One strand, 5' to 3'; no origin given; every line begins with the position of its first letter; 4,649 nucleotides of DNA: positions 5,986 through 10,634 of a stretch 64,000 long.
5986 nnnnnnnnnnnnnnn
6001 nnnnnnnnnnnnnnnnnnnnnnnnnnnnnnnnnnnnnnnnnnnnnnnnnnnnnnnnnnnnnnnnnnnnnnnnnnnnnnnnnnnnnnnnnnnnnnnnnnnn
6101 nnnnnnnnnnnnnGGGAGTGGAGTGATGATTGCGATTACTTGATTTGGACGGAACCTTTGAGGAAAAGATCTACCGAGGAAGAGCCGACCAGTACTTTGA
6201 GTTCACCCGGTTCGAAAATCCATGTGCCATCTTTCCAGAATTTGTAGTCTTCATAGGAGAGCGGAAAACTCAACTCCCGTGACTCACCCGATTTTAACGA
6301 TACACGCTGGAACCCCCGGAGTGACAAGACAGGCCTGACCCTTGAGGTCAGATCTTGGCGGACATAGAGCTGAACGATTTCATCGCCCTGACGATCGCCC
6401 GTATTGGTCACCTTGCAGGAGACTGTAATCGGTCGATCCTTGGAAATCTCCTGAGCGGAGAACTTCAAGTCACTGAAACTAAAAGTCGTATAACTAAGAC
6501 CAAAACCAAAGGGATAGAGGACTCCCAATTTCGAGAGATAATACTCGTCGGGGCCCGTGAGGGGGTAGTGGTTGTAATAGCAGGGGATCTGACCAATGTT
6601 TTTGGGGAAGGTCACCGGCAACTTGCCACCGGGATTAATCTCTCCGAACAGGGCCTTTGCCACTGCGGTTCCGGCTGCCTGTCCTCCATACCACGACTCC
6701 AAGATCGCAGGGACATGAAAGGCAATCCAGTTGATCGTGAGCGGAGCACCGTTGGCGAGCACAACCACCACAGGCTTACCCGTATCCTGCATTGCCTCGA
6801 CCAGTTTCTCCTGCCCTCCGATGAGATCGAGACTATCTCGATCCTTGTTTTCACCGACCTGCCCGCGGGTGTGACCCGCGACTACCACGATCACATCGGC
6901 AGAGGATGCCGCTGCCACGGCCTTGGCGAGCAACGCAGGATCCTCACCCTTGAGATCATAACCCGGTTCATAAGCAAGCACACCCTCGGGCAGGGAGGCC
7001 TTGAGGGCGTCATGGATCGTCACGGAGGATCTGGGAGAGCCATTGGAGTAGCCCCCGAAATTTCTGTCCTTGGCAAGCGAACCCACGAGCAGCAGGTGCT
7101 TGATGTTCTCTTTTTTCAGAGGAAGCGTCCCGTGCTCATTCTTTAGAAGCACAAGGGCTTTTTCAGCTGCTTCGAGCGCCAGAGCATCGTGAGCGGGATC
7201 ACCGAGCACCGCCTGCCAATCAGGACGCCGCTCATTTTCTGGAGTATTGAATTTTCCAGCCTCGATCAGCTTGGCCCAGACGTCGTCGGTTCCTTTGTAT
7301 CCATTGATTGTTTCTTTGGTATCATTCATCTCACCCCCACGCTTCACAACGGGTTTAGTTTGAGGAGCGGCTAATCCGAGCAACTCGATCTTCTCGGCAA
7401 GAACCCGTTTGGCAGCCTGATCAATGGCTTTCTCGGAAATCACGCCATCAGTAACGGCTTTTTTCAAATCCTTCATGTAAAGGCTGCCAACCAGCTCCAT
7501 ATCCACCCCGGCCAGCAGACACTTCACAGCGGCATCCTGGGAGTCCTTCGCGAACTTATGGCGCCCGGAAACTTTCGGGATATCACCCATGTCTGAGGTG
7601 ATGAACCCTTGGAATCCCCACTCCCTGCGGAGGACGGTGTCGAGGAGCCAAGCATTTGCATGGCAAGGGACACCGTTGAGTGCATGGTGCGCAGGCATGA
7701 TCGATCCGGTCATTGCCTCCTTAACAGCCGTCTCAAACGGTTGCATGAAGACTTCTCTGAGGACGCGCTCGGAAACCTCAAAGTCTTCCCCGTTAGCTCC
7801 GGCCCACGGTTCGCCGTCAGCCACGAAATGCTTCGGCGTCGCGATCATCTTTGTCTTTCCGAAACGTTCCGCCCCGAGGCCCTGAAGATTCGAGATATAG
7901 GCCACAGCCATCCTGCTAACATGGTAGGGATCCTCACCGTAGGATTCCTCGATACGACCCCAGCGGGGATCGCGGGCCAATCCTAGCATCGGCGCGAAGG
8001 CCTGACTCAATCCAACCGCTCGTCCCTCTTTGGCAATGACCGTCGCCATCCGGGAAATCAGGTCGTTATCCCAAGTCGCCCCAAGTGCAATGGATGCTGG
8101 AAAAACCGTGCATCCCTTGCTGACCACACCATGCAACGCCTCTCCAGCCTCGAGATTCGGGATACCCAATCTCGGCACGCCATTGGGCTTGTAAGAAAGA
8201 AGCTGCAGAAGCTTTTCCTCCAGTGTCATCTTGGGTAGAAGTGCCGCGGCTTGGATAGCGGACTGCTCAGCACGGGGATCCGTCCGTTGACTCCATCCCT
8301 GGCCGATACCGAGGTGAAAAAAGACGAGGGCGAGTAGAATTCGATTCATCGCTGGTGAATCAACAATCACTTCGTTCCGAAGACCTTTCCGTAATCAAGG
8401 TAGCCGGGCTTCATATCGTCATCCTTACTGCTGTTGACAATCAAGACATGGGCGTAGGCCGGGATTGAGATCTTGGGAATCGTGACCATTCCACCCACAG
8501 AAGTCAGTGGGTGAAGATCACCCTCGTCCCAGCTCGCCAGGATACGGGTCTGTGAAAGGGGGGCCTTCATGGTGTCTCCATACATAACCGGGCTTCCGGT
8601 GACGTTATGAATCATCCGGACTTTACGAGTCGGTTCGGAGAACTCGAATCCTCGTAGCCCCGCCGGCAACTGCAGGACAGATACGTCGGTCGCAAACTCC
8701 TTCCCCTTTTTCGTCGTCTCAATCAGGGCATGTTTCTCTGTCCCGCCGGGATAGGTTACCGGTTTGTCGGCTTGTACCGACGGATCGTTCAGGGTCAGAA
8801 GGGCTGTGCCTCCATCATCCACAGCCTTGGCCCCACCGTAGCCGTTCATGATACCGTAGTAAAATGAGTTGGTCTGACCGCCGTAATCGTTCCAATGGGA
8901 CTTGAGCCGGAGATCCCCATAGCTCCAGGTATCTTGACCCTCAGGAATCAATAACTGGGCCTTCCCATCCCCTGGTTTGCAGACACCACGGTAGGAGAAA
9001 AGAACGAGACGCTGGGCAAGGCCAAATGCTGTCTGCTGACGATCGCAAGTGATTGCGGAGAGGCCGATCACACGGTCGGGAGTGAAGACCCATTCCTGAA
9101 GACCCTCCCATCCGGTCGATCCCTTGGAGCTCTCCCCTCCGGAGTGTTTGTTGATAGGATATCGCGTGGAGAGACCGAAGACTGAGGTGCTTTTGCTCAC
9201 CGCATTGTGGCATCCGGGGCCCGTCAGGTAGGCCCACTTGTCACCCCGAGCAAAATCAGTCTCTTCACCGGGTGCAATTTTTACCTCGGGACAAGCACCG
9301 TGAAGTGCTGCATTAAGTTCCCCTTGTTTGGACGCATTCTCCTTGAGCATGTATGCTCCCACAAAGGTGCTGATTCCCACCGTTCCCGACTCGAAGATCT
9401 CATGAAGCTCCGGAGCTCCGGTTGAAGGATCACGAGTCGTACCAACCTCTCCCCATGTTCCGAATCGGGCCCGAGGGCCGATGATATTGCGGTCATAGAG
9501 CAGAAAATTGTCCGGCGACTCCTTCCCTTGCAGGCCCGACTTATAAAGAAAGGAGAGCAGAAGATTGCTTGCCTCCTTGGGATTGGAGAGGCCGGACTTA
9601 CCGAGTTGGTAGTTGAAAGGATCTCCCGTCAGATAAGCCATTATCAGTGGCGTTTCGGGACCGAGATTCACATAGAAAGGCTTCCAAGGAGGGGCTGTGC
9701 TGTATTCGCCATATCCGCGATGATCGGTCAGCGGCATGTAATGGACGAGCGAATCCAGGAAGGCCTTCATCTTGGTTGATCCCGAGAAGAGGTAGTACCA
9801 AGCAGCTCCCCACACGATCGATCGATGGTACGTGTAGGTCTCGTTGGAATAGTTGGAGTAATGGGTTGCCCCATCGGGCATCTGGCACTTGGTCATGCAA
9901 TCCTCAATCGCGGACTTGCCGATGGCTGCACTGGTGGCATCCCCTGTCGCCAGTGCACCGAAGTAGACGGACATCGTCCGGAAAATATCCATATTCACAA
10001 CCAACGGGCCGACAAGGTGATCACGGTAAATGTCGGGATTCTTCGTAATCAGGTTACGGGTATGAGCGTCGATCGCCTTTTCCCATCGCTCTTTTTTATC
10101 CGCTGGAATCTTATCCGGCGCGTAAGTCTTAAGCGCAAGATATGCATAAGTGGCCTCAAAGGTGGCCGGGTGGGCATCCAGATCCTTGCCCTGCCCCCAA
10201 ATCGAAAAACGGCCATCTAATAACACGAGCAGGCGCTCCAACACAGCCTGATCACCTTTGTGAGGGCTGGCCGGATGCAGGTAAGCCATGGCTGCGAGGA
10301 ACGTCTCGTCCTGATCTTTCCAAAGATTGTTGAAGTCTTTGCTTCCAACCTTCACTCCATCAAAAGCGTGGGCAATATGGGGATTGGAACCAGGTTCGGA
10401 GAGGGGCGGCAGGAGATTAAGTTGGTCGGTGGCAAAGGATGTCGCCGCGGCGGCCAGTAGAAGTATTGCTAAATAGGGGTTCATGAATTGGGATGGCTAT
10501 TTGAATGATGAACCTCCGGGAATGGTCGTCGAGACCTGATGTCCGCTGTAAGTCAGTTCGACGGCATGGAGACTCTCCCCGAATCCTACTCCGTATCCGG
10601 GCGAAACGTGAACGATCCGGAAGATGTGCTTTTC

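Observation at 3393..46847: Five diverged paralogues of one heparinase II/III-like family share private motifs and have accreted different N-terminal modules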

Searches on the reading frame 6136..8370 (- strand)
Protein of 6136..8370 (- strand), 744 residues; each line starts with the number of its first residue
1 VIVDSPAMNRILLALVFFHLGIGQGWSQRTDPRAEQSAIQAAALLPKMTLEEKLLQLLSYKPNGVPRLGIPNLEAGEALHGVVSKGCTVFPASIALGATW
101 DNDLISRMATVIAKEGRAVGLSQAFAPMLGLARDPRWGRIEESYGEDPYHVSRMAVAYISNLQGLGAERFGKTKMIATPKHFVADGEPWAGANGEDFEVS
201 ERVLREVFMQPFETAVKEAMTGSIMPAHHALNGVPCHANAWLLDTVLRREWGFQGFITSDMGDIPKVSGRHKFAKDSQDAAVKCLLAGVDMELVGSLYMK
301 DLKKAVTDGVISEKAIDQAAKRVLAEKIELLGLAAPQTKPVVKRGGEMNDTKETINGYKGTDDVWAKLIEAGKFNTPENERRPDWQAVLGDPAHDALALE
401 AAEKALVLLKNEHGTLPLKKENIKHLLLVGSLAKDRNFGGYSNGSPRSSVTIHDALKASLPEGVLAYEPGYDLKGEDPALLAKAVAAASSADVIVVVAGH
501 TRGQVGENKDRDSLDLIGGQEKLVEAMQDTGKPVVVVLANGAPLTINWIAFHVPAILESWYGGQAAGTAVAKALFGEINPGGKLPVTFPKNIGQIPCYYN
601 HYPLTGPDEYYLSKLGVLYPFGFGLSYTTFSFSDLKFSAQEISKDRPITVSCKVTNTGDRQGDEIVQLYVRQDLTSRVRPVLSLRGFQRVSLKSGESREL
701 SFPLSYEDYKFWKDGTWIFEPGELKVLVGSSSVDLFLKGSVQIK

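Call 5: search_protein_families(library=pfam, proteins=[window:6136-8370:-], max_evalue=0.001)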
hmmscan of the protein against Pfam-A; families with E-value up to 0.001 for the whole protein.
window:6136-8370:- (744 aa): 3 families
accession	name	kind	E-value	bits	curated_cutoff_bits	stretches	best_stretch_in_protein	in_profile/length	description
PF00933.27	Glyco_hydro_3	-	1.8e-63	215.3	27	1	67-324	60-314/316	Glycosyl hydrolase family 3 N terminal domain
PF01915.27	Glyco_hydro_3_C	-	1.2e-56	192.3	31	1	406-627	1-200/200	Glycosyl hydrolase family 3 C-terminal domain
PF14310.12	Fn3-like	-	1.4e-20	73.6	25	1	664-732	1-71/71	Fibronectin type III-like domain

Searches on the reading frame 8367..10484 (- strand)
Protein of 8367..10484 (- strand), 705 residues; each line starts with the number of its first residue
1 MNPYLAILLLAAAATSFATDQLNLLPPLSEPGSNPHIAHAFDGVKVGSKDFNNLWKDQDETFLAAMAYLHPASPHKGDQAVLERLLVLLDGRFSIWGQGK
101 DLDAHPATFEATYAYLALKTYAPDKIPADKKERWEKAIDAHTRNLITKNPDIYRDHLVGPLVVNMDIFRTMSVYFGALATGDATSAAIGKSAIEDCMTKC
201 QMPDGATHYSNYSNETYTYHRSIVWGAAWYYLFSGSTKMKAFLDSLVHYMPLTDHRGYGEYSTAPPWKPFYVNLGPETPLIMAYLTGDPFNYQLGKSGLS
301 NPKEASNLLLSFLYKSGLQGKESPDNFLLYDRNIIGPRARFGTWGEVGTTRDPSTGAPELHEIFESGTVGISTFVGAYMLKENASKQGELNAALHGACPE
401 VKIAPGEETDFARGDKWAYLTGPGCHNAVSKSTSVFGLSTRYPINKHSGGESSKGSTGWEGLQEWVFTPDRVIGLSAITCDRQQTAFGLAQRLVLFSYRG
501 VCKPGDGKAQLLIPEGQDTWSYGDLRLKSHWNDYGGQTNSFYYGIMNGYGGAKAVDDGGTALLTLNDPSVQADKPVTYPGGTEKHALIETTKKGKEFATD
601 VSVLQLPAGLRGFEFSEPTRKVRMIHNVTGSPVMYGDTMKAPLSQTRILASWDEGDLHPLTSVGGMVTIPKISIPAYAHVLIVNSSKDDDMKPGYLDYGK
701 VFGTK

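Call 5: search_protein_families(library=pfam, proteins=[window:8367-10484:-], max_evalue=0.001)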
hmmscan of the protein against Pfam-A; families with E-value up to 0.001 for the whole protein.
window:8367-10484:- (705 aa): 0 families

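Call 9: search_protein_families(library=ncbifam, proteins=[window:8367-10484:-], max_evalue=0.01)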
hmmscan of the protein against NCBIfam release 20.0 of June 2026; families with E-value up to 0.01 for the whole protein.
window:8367-10484:- (705 aa): 0 families

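Call 36: search_protein_families(library=pfam, proteins=[window:8367-10484:-], max_evalue=0.1)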
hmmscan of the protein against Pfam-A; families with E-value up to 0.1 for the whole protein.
window:8367-10484:- (705 aa): 0 families

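Call 43: search_solved_structures(query=window:8367-10484:-, max_evalue=10)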
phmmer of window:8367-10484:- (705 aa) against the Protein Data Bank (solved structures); distinct sequences matched with E-value up to 10: 1.
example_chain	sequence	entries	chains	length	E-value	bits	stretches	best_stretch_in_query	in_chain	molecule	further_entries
7ar9_x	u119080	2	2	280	0.36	12.4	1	143-192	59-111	CAL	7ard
